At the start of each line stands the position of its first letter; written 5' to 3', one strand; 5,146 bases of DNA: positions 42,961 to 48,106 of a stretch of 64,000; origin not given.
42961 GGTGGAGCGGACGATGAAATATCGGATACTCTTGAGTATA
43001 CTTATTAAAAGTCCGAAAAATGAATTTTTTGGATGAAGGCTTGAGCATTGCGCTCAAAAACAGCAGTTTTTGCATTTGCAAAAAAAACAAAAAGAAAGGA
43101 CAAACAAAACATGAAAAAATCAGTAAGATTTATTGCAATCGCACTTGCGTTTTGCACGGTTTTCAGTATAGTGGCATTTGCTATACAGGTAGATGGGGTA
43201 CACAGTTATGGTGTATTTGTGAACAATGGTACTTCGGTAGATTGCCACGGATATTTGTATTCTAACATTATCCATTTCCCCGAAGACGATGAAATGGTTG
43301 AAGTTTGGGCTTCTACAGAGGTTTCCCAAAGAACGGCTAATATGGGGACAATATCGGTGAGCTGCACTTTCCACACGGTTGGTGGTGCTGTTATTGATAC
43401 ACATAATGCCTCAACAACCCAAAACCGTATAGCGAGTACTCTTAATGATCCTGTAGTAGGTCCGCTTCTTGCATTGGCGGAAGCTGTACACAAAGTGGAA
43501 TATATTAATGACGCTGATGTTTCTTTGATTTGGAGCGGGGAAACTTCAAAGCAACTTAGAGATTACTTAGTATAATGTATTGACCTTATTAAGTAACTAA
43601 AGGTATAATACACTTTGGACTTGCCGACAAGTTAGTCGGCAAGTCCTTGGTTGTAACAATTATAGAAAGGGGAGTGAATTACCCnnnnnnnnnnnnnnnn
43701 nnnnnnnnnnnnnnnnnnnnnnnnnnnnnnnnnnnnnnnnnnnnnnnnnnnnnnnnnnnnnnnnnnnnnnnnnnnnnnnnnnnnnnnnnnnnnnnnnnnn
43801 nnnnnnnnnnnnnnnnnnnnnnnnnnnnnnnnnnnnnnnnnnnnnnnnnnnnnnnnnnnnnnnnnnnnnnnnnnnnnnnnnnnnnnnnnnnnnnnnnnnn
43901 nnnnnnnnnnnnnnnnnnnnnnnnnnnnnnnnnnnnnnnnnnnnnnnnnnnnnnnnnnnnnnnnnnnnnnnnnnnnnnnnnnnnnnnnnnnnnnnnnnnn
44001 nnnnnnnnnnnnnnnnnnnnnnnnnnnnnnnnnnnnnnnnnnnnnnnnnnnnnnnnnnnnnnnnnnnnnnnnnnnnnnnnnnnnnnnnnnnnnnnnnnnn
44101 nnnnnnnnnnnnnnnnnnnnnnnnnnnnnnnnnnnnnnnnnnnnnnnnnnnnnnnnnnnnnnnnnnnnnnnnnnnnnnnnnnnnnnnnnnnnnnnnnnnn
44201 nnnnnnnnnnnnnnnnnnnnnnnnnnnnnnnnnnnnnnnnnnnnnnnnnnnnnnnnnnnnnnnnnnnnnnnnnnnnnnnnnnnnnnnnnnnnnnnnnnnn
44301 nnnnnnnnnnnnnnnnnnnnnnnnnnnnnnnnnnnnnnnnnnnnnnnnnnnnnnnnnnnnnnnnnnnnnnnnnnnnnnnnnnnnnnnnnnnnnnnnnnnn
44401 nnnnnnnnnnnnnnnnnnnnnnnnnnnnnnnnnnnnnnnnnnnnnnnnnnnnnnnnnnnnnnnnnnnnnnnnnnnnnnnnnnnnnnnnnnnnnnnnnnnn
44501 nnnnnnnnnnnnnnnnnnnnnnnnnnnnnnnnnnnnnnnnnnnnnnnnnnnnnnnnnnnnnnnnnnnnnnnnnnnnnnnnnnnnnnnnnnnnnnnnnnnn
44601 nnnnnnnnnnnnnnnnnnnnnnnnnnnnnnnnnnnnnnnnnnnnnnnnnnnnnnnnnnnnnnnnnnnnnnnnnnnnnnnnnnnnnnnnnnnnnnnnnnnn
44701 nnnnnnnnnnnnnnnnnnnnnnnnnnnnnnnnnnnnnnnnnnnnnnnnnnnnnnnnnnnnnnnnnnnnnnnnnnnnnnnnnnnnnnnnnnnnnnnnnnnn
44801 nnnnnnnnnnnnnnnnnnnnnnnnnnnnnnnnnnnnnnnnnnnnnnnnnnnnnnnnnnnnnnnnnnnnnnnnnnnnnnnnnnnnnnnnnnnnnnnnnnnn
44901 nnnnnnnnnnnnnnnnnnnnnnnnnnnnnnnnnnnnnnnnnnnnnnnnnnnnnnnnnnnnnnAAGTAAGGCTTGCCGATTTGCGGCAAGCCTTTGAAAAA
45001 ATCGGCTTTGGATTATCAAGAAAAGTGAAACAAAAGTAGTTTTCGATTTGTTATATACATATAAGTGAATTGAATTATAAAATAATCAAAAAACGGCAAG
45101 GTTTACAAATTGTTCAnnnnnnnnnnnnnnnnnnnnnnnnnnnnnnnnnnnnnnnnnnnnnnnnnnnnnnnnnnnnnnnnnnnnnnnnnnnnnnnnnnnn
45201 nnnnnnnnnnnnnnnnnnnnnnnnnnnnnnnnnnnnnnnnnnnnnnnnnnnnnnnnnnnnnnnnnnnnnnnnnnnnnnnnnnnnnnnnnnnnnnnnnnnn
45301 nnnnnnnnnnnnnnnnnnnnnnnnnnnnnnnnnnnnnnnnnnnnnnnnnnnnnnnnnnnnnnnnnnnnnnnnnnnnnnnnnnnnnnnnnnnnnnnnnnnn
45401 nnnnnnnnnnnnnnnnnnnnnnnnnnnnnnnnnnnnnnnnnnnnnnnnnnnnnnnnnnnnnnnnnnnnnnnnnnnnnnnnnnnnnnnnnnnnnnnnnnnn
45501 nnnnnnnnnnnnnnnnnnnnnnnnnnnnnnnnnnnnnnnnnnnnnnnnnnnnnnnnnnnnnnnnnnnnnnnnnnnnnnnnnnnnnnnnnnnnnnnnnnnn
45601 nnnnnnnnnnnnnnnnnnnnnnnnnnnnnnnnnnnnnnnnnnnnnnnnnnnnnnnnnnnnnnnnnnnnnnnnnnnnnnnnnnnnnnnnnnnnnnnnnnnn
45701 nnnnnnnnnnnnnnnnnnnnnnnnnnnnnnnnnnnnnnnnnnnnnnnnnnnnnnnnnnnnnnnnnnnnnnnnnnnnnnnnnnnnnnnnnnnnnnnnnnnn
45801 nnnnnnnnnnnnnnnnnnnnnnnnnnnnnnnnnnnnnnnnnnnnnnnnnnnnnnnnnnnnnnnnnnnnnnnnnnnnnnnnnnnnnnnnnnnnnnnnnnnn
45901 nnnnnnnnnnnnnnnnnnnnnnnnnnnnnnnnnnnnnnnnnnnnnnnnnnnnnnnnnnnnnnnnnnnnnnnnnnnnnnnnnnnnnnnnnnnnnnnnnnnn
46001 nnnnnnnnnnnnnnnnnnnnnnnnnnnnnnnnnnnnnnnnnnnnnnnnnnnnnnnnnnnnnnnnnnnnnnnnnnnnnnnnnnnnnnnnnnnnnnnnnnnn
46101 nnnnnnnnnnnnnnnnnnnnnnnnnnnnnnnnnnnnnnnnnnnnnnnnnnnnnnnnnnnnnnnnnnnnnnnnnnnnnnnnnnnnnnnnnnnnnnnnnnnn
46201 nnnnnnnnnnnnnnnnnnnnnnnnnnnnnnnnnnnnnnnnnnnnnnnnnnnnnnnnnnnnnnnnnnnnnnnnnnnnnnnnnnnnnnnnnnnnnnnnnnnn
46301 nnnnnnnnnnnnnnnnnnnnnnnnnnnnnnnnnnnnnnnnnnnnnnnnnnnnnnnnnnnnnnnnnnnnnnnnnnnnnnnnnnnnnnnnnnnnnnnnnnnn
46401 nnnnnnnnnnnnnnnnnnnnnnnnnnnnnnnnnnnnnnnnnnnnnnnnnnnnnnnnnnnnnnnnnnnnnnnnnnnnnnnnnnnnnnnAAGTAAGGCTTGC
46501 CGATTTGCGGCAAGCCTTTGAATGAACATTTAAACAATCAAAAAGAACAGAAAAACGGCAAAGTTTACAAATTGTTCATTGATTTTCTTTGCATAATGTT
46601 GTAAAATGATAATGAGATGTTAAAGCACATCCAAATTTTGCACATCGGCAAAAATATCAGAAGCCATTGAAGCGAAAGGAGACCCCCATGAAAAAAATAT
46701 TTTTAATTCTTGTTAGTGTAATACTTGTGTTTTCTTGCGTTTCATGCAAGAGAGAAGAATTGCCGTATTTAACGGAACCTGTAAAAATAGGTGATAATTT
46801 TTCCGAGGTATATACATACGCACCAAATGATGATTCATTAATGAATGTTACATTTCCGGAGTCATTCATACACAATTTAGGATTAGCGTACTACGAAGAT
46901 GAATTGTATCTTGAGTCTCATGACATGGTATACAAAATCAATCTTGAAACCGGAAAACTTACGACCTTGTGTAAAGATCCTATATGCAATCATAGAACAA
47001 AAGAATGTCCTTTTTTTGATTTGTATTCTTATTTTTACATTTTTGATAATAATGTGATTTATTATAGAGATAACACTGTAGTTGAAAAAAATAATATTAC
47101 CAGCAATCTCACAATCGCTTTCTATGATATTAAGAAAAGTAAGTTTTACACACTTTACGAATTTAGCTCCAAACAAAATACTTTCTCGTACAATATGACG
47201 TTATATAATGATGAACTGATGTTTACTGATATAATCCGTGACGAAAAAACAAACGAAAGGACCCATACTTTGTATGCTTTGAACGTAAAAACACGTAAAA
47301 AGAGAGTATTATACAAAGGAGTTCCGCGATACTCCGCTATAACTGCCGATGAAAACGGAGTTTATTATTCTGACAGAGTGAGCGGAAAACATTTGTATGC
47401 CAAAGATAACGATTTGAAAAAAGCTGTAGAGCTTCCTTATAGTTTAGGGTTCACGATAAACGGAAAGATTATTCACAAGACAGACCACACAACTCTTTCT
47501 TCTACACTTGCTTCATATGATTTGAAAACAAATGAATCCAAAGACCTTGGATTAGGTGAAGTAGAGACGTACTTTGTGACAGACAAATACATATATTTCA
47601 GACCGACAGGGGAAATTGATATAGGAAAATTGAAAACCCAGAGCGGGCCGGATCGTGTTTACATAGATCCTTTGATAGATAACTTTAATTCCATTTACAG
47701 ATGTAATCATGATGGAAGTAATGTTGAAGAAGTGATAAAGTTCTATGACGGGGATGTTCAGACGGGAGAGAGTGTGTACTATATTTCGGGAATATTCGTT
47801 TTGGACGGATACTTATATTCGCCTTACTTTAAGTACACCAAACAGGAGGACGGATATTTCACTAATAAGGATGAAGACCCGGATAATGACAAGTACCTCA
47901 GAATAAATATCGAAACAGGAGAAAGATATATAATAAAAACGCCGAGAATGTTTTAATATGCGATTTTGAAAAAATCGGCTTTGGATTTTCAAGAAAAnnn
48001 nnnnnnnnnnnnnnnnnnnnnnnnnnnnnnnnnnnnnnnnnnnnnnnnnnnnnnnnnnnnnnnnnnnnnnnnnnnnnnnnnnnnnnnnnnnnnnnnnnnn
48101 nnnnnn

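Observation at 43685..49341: Tandem array of four mosaic paralogous lipoproteins with a conserved Cys-x4-Cys-x-His-x-Thr-x-Glu-Cys motif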

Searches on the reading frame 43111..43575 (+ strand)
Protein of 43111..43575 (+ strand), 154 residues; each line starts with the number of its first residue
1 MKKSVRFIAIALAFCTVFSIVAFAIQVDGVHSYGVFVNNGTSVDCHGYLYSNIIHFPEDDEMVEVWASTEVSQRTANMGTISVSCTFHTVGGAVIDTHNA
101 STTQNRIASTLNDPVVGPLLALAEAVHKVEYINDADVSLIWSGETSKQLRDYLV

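Call 3: search_protein_families(library=pfam, proteins=[window:43111-43575:+], max_evalue=1)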
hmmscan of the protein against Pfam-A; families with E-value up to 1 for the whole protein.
window:43111-43575:+ (154 aa): 2 families
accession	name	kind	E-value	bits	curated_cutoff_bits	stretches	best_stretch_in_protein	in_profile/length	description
PF03631.20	Virul_fac_BrkB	-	0.06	13.4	33.7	1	3-90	3-87/259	Virulence factor BrkB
PF13549.11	ATP-grasp_5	-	0.21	11.3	27.6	1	90-139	97-145/221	ATP-grasp domain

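Call 31: search_protein_families(library=ncbifam, proteins=[window:43111-43575:+], max_evalue=0.1)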
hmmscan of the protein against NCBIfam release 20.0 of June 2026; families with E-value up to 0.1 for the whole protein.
window:43111-43575:+ (154 aa): 0 families

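Call 96: search_protein_families(library=padloc, proteins=[window:43111-43575:+], max_evalue=0.01)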
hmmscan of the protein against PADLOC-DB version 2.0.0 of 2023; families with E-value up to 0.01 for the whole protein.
window:43111-43575:+ (154 aa): 0 families

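Call 97: search_solved_structures(query=window:43111-43575:+, max_evalue=1)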
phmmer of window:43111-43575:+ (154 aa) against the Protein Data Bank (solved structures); distinct sequences matched with E-value up to 1: 0.

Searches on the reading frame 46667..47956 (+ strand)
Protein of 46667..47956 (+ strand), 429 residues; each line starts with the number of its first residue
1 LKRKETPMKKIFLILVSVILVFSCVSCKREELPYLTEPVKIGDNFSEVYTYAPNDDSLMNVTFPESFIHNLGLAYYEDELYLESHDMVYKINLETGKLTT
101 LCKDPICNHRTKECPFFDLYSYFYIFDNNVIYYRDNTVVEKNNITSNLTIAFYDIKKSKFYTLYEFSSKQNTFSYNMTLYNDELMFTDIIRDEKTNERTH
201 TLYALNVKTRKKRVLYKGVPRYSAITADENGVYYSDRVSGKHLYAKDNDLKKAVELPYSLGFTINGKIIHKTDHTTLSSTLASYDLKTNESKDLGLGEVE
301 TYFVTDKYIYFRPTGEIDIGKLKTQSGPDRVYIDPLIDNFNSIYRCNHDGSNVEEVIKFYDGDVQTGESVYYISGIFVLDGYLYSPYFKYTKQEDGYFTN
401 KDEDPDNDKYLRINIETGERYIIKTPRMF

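Call 3: search_protein_families(library=pfam, proteins=[window:46667-47956:+], max_evalue=1)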
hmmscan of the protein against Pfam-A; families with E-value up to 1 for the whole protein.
window:46667-47956:+ (429 aa): 1 family
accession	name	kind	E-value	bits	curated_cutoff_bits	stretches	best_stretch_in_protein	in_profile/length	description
PF08139.17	LPAM_1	-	0.89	10.6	20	0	8-21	1-14/18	Prokaryotic membrane lipoprotein lipid attachment site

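Call 31: search_protein_families(library=ncbifam, proteins=[window:46667-47956:+], max_evalue=0.1)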
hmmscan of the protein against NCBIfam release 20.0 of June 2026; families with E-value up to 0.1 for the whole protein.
window:46667-47956:+ (429 aa): 0 families

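Call 96: search_protein_families(library=padloc, proteins=[window:46688-47956:+], max_evalue=0.01)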
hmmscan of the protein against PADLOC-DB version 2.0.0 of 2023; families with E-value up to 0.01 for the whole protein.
window:46688-47956:+ (422 aa): 0 families
